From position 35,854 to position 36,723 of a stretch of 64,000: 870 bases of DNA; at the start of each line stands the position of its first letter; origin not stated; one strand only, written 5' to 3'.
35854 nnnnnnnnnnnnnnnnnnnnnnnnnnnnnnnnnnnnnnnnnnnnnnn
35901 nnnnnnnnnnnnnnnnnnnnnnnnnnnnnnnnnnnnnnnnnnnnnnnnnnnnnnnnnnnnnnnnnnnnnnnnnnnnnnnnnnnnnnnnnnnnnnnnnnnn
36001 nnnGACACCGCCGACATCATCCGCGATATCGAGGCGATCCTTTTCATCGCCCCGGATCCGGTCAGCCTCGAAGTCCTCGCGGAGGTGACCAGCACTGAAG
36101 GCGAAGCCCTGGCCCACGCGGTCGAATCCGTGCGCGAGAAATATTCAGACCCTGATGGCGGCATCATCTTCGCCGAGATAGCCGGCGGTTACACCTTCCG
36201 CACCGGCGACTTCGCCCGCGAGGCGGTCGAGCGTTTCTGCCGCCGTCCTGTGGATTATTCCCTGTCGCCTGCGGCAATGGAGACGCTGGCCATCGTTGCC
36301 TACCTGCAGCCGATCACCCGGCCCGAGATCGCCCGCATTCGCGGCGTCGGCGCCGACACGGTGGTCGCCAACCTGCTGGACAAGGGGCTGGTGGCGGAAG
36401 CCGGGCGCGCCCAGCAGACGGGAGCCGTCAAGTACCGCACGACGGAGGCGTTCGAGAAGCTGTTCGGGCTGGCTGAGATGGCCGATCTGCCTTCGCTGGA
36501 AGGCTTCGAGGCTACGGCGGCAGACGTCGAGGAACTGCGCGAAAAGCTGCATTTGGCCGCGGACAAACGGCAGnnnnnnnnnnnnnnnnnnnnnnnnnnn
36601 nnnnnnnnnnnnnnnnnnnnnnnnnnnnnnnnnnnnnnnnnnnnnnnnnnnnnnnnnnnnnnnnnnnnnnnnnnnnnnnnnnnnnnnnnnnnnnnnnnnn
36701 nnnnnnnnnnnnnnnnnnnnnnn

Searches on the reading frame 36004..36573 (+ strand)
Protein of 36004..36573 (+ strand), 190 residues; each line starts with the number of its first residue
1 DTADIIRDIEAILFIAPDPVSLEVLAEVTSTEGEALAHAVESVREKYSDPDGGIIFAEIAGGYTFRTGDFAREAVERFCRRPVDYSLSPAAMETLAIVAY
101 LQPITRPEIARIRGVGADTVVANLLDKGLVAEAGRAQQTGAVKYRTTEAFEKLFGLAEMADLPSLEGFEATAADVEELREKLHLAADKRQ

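Call 33: find_homologous_proteins(query=window:36004-36573:+, max_evalue=1e-20)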
Query seq(190 aa) (190 aa): 7433 proteins with E <= 1e-20 among 8000 candidates; the best 120 are listed.
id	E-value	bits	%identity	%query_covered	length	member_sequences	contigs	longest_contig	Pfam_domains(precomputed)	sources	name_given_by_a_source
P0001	6.1e-114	396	100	100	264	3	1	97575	PF04079.23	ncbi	-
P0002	2.9e-110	384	96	100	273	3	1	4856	PF04079.23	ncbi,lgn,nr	ncbi:MAG: SMC-Scp complex subunit ScpB [Thermoleophilia bacterium]|nr:SMC-Scp complex subunit ScpB [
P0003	3.3e-110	384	95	100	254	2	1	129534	PF04079.23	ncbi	ncbi:MAG: SMC-Scp complex subunit ScpB [Thermoleophilia bacterium]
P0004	1.3e-108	379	94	99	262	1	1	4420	PF04079.23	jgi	-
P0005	2.5e-108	378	93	100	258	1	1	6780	PF04079.23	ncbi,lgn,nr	ncbi:MAG: SMC-Scp complex subunit ScpB [Thermoleophilia bacterium]|nr:SMC-Scp complex subunit ScpB [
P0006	1.1e-107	376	93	100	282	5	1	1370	PF04079.23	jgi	jgi:segregation and condensation protein B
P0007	1.3e-107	375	92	100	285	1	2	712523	PF04079.23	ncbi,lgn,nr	ncbi:MAG: SMC-Scp complex subunit ScpB [Actinobacteria bacterium]|nr:SMC-Scp complex subunit ScpB [A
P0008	2.7e-106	371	92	100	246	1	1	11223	PF04079.23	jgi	jgi:segregation and condensation protein B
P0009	2.8e-106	371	91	100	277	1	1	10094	PF04079.23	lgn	-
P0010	4.2e-106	370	92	100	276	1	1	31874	PF04079.23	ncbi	-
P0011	6.2e-105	367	91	99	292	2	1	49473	PF04079.23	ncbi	ncbi:MAG: SMC-Scp complex subunit ScpB [Thermoleophilia bacterium]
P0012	4.6e-104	364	89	100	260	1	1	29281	PF04079.23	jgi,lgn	-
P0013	4.6e-103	360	96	94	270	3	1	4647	PF04079.23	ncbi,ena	ncbi:MAG: SMC-Scp complex subunit ScpB [Actinomycetota bacterium]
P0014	7.8e-103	360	88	100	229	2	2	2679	PF04079.23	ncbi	-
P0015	1.2e-102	359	90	98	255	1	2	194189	PF04079.23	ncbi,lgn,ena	-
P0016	2.9e-102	358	91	98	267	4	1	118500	PF04079.23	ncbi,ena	-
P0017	2.0e-101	355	87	99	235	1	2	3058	PF04079.23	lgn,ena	-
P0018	2.2e-101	355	88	100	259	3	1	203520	PF04079.23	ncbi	ncbi:MAG: SMC-Scp complex subunit ScpB [Thermoleophilia bacterium]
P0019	5.8e-100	350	86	100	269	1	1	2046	PF04079.23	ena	-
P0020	3.2e-95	335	82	100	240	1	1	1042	PF04079.23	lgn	-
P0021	4.6e-94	331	82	100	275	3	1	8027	PF04079.23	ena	-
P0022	6.0e-94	331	82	100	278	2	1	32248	PF04079.23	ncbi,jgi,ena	ncbi:MAG: SMC-Scp complex subunit ScpB [Thermoleophilia bacterium]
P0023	4.2e-93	328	81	100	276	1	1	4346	PF04079.23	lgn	-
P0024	1.1e-92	327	79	100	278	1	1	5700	PF04079.23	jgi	-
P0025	1.3e-92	327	79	100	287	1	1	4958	PF04079.23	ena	-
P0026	1.3e-92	326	79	100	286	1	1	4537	PF04079.23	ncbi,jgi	ncbi:MAG: SMC-Scp complex subunit ScpB [Thermoleophilia bacterium]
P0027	9.6e-91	320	78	99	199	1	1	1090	PF04079.23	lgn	-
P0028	1.9e-90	319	79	100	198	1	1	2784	PF04079.23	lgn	-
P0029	3.1e-90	319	78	99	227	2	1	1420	PF04079.23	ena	-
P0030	9.2e-89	314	79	99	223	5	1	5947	PF04079.23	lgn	-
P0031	1.1e-88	314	76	100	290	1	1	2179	PF04079.23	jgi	jgi:segregation and condensation protein B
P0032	2.1e-88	313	79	100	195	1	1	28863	PF04079.23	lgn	-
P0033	9.0e-88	311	77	100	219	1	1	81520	PF04079.23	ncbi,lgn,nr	ncbi:MAG: SMC-Scp complex subunit ScpB [Thermoleophilia bacterium]|nr:SMC-Scp complex subunit ScpB [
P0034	1.5e-87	310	77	98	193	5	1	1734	PF04079.23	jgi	jgi:segregation and condensation protein B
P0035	1.7e-86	307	77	100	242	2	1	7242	PF04079.23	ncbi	ncbi:MAG: SMC-Scp complex subunit ScpB [Thermoleophilia bacterium]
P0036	2.2e-86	306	77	100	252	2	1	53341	PF04079.23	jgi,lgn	-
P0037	3.4e-86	306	77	100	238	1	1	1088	PF04079.23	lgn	-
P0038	6.0e-86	305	74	98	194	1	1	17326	PF04079.23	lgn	-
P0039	1.5e-85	303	75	97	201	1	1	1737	PF04079.23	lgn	-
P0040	2.6e-85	303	73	99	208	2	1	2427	PF04079.23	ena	-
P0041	8.4e-85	301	95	78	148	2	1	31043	PF04079.23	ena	-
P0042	1.1e-84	301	75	99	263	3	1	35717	PF04079.23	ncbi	-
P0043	1.8e-84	300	75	98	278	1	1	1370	PF04079.23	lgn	-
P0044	2.2e-84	300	77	98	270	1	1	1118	PF04079.23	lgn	-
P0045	2.4e-84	300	73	98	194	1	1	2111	PF04079.23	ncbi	-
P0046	3.1e-84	299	76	99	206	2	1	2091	PF04079.23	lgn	-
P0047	3.5e-84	299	75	100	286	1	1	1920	PF04079.23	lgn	-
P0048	2.1e-83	296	74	100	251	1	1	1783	PF04079.23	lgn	-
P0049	3.7e-83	296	75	98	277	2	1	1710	PF04079.23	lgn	-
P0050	4.5e-83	295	73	99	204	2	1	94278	PF04079.23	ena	-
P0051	4.9e-83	295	74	98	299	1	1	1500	PF04079.23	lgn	-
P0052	4.9e-83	295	74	98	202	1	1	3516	PF04079.23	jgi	jgi:segregation and condensation protein B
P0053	6.2e-83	295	72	98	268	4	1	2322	PF04079.23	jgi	jgi:segregation and condensation protein B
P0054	6.9e-83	295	72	99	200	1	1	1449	PF04079.23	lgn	-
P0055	7.6e-83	295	73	100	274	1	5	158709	PF04079.23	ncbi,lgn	ncbi:MAG: SMC-Scp complex subunit ScpB [Thermoleophilia bacterium]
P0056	9.5e-83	294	73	100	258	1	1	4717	PF04079.23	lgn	-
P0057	5.1e-82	292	72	99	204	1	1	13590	PF04079.23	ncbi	-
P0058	6.8e-82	292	74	98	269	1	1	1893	PF04079.23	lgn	-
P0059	7.3e-82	291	75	98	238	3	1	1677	PF04079.23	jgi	jgi:segregation and condensation protein B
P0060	8.0e-82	291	71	99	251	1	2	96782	PF04079.23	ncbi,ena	-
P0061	1.8e-81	290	72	98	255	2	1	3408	PF04079.23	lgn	-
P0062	1.8e-81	290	73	99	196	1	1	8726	PF04079.23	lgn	-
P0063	2.4e-81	290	72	100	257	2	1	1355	PF04079.23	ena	-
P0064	2.6e-81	290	72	100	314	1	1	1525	PF04079.23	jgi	jgi:segregation and condensation protein B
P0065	3.0e-81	289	71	98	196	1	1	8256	PF04079.23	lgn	-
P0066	3.1e-81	289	72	98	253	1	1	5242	PF04079.23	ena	-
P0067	1.1e-80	288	73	98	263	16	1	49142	PF04079.23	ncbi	ncbi:MAG: SMC-Scp complex subunit ScpB [Thermoleophilia bacterium]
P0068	1.4e-80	287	73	98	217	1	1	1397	PF04079.23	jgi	-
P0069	1.4e-80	287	74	100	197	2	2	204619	PF04079.23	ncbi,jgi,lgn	-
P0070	1.8e-80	287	72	100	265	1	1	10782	PF04079.23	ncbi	-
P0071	2.9e-80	286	71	98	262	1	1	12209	PF04079.23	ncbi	-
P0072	5.7e-80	285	72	98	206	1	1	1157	PF04079.23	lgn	-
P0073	1.6e-79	284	73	98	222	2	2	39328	PF04079.23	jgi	-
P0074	7.9e-79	282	70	99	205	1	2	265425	PF04079.23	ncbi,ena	-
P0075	1.2e-78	281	70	98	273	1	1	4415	PF04079.23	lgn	-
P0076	1.9e-78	280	70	99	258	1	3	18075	PF04079.23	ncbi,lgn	-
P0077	1.3e-77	278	71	98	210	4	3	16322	PF04079.23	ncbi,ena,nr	ncbi:MAG TPA: SMC-Scp complex subunit ScpB [Actinobacteria bacterium]|nr:SMC-Scp complex subunit Scp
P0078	2.9e-73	263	67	98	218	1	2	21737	PF04079.23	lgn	-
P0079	6.7e-72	259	71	89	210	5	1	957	PF04079.23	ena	-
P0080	6.3e-71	256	93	68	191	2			PF04079.23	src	-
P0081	2.4e-61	225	92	62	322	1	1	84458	PF04079.23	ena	-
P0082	1.0e-60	223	-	-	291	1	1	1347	PF04079.23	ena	-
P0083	6.8e-55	204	84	61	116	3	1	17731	PF04079.23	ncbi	ncbi:MAG: SMC-Scp complex subunit ScpB, partial [Thermoleophilia bacterium]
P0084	1.4e-47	180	48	98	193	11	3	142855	PF04079.23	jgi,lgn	jgi:segregation and condensation protein B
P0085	9.6e-47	177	51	98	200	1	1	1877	PF04079.23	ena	-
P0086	2.6e-46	176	50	98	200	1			PF04079.23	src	-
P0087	1.4e-45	173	49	95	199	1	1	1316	PF04079.23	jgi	jgi:segregation and condensation protein B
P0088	1.9e-45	173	49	98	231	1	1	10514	PF04079.23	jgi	jgi:segregation and condensation protein B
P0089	2.7e-45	172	49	95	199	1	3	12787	PF04079.23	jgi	jgi:segregation and condensation protein B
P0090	3.2e-45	172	49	97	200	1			PF04079.23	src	-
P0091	6.6e-45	171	46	98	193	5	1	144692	PF04079.23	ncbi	-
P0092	7.2e-45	171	49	98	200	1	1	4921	PF04079.23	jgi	jgi:segregation and condensation protein B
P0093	9.3e-45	171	47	98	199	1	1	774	PF04079.23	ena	-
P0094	9.9e-45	171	50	98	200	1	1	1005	PF04079.23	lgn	-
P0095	1.0e-44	171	49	97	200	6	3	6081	PF04079.23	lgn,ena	-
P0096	1.1e-44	170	49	96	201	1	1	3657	PF04079.23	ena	-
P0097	1.1e-44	170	48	97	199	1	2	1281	PF04079.23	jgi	jgi:segregation and condensation protein B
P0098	1.2e-44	170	48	98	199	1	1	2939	PF04079.23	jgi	jgi:segregation and condensation protein B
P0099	1.3e-44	170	50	98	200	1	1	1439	PF04079.23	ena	-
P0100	1.3e-44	170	49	97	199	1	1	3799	PF04079.23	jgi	jgi:segregation and condensation protein B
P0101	1.3e-44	170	49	99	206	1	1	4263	PF04079.23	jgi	jgi:segregation and condensation protein B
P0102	1.4e-44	170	50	98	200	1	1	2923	PF04079.23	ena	-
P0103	1.4e-44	170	50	98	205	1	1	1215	PF04079.23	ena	-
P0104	1.4e-44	170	49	88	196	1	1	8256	PF04079.23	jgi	jgi:segregation and condensation protein B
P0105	1.4e-44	170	48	98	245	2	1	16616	PF04079.23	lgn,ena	-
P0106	1.6e-44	170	46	98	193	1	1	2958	PF04079.23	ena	-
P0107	1.8e-44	170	48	97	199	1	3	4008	PF04079.23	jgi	jgi:segregation and condensation protein B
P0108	1.8e-44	170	46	98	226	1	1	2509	PF04079.23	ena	-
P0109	1.8e-44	170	46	98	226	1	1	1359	PF04079.23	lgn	-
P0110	1.9e-44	170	49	98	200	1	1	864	PF04079.23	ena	-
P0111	1.9e-44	170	48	98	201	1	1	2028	PF04079.23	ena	-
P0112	2.0e-44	170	47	98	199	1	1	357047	PF04079.23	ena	-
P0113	2.0e-44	170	47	98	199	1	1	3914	PF04079.23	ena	-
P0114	2.1e-44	170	49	97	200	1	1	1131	PF04079.23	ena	-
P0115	2.1e-44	170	48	98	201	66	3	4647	PF04079.23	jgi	-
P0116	2.1e-44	170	47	95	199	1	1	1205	PF04079.23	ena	-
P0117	2.2e-44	169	49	95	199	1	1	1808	PF04079.23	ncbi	-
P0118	2.3e-44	169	49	98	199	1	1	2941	PF04079.23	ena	-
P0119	2.6e-44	169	49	97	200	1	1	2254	PF04079.23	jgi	jgi:segregation and condensation protein B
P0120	2.6e-44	169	48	98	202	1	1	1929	PF04079.23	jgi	jgi:segregation and condensation protein B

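Call 34: find_encoding_contigs(protein=P0003, flank=10000, max_places=2)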
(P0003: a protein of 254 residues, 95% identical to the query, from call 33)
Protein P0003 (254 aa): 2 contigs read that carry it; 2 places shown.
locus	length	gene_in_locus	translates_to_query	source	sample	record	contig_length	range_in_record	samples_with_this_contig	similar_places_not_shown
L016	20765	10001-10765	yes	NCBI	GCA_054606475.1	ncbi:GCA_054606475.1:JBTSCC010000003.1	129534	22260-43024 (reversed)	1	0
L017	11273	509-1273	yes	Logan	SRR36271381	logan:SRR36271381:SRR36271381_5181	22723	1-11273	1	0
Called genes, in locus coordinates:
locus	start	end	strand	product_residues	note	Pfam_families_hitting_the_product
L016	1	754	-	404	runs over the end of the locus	PF00034:Cytochrom_C (faint), PF03150:CCP_MauG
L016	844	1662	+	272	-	PF13495:Phage_int_SAM_4, PF00589:Phage_integrase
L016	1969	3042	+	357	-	-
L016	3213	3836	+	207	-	PF26887:Phage_T4_End_IV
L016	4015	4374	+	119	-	PF05973:Gp49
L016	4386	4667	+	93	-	PF13744:HTH_37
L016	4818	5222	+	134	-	PF02627:CMD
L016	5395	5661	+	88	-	PF04365:BrnT_toxin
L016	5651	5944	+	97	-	PF14384:BrnA_antitoxin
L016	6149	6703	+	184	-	PF00857:Isochorismatase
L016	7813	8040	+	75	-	PF11127:YgaP-like_TM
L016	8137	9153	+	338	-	PF00579:tRNA-synt_1b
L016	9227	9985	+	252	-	PF02616:SMC_ScpA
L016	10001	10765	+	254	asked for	PF04079:SMC_ScpB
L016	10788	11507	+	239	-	PF01479:S4, PF00849:PseudoU_synth_2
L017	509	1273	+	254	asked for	PF04079:SMC_ScpB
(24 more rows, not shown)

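Call 35: find_encoding_contigs(protein=P0007, flank=10000, max_places=2)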
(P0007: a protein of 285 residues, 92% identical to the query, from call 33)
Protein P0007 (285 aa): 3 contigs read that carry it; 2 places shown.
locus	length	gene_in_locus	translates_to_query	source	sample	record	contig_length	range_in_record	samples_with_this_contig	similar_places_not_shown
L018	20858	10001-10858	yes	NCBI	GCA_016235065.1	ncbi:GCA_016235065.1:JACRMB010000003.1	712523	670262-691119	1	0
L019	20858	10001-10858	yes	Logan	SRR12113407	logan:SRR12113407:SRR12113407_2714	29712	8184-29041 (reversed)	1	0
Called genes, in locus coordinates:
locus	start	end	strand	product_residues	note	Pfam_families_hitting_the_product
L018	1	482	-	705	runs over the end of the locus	PF03477:ATP-cone, PF00317:Ribonuc_red_lgN, PF02867:Ribonuc_red_lgC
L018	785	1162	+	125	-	-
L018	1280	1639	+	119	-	PF06262:Zincin_1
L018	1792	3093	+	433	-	-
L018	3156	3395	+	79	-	PF20097:DUF6487 (weak)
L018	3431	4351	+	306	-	-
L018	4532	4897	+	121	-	PF08818:DUF1801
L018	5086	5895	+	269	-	PF02110:HK, PF01256:Carb_kinase (weak)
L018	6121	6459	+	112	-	PF13788:DUF4180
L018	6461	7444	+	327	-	-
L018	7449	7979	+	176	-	PF12120:Arr-ms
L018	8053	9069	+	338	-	PF00579:tRNA-synt_1b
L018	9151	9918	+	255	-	PF02616:SMC_ScpA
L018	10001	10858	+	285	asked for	PF04079:SMC_ScpB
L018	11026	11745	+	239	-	PF01479:S4, PF13275:S4_2 (weak), PF00849:PseudoU_synth_2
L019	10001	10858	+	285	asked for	PF04079:SMC_ScpB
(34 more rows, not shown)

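Call 36: find_encoding_contigs(protein=P0018, flank=10000, max_places=2)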
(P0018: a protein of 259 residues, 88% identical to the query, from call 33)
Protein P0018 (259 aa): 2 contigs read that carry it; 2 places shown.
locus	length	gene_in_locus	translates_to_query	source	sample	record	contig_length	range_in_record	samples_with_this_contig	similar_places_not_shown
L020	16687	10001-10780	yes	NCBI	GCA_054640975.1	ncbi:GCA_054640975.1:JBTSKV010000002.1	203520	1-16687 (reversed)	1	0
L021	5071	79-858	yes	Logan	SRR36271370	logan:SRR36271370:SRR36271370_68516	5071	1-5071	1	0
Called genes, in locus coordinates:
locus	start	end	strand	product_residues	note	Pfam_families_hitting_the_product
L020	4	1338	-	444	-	PF13506:Glyco_transf_21, PF13641:Glyco_tranf_2_3, PF00535:Glycos_transf_2, PF01644:Chitin_synth_1 (faint), PF10111:Glyco_tranf_2_2, PF03142:Chitin_synth_2, PF13632:Glyco_trans_2_3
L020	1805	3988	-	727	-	PF03477:ATP-cone, PF00317:Ribonuc_red_lgN, PF02867:Ribonuc_red_lgC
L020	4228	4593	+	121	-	-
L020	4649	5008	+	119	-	PF06262:Zincin_1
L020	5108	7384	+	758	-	-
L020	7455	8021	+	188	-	PF00989:PAS (faint), PF13188:PAS_8, PF08448:PAS_4 (weak), PF13426:PAS_9 (weak), PF08447:PAS_3 (weak)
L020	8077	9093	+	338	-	PF00579:tRNA-synt_1b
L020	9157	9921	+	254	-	PF02616:SMC_ScpA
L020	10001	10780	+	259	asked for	PF04079:SMC_ScpB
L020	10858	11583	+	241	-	PF01479:S4, PF13275:S4_2 (weak), PF00849:PseudoU_synth_2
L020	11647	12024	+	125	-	PF07736:CM_1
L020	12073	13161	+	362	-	PF00155:Aminotran_1_2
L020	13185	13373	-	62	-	PF02416:TatA_B_E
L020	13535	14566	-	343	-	PF18915:DUF5667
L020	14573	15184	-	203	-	PF07638:Sigma70_ECF (weak), PF04542:Sigma70_r2, PF08281:Sigma70_r4_2, PF04545:Sigma70_r4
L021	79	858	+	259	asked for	PF04079:SMC_ScpB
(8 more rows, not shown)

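Call 44: find_encoding_contigs(protein=P0015, flank=10000, max_places=1)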
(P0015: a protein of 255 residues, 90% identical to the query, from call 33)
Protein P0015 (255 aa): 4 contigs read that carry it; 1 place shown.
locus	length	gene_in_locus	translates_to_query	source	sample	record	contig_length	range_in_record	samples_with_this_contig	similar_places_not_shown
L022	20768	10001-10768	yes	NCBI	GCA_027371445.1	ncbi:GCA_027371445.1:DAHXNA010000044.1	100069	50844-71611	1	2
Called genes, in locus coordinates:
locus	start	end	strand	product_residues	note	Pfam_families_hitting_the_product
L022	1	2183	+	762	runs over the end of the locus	-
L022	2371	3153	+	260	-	-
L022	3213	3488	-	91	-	PF05016:ParE_toxin (weak)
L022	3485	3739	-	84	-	PF02604:PhdYeFM_antitox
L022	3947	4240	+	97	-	PF14384:BrnA_antitoxin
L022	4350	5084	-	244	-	PF04555:XhoI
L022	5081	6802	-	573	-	PF07669:Eco57I, PF12950:TaqI_C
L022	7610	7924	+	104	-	-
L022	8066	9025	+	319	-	PF00579:tRNA-synt_1b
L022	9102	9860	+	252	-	PF02616:SMC_ScpA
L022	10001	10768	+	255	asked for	PF04079:SMC_ScpB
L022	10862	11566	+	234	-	PF00849:PseudoU_synth_2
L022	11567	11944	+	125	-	PF07736:CM_1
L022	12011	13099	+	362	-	PF00155:Aminotran_1_2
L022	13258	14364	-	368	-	PF18915:DUF5667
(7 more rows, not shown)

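Call 45: find_encoding_contigs(protein=P0016, flank=10000, max_places=1)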
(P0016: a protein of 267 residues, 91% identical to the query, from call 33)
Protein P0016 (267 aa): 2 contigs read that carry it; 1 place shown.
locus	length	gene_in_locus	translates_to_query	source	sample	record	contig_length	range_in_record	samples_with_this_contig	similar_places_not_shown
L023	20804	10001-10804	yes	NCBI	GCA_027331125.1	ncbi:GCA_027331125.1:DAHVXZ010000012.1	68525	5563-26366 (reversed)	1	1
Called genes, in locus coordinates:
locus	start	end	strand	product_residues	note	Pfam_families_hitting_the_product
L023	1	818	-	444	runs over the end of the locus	PF13506:Glyco_transf_21, PF13641:Glyco_tranf_2_3, PF00535:Glycos_transf_2, PF10111:Glyco_tranf_2_2, PF01644:Chitin_synth_1 (faint), PF03142:Chitin_synth_2, PF13632:Glyco_trans_2_3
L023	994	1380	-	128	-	PF00190:Cupin_1, PF07883:Cupin_2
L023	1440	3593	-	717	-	PF03477:ATP-cone, PF00317:Ribonuc_red_lgN, PF02867:Ribonuc_red_lgC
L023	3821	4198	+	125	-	-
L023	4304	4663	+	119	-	PF25226:DUF7844 (faint), PF06262:Zincin_1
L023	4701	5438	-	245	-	PF04555:XhoI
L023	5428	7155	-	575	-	PF07669:Eco57I, PF12950:TaqI_C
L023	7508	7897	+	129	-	-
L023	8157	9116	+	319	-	PF00579:tRNA-synt_1b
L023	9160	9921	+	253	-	PF02616:SMC_ScpA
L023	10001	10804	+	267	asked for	PF04079:SMC_ScpB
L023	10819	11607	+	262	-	PF01479:S4, PF13275:S4_2 (weak), PF00849:PseudoU_synth_2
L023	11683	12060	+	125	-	PF07736:CM_1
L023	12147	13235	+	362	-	PF00155:Aminotran_1_2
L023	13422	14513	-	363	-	PF18915:DUF5667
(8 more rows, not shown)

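Call 46: find_encoding_contigs(protein=P0011, flank=10000, max_places=1)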
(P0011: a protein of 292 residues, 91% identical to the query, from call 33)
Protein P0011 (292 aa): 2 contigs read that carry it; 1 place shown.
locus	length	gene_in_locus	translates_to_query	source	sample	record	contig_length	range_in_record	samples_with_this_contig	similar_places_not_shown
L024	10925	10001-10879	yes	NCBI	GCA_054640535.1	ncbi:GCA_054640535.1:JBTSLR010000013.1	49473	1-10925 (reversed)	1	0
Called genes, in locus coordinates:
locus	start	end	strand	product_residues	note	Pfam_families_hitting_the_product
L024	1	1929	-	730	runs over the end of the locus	PF03477:ATP-cone, PF00317:Ribonuc_red_lgN, PF02867:Ribonuc_red_lgC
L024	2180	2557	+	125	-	-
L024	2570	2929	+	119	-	PF06262:Zincin_1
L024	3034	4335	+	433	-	-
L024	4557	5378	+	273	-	PF02110:HK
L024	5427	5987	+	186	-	-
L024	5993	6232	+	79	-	-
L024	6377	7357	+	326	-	-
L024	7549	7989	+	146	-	PF12675:DUF3795 (weak)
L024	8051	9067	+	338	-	PF00579:tRNA-synt_1b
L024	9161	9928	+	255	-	PF02616:SMC_ScpA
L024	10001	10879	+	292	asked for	PF04079:SMC_ScpB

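Call 73: find_encoding_contigs(protein=P0022, flank=10000, max_places=1)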
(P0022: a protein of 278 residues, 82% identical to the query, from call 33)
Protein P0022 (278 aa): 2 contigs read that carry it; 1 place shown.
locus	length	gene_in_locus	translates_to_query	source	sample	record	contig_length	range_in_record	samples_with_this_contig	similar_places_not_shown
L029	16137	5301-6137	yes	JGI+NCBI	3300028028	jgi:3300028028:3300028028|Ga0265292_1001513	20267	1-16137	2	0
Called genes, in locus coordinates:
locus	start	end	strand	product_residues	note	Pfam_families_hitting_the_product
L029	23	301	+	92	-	PF02604:PhdYeFM_antitox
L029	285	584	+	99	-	PF05016:ParE_toxin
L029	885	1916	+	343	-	PF00930:DPPIV_N (faint), PF25174:Beta-prop_THOC3 (faint), PF26550:Tricorn_2nd, PF26549:Tricorn_N, PF07676:PD40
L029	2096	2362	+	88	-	PF04365:BrnT_toxin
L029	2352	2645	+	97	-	PF14384:BrnA_antitoxin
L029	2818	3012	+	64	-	PF09957:VapB_antitoxin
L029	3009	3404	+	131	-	PF01850:PIN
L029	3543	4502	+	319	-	PF00579:tRNA-synt_1b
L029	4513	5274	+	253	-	PF02616:SMC_ScpA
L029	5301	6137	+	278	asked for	PF04079:SMC_ScpB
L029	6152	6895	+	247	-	PF01479:S4, PF00849:PseudoU_synth_2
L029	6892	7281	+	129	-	PF07736:CM_1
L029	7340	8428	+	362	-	PF00266:Aminotran_5 (faint), PF00155:Aminotran_1_2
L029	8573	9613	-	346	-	PF18915:DUF5667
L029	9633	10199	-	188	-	PF04542:Sigma70_r2, PF08281:Sigma70_r4_2, PF04545:Sigma70_r4 (weak)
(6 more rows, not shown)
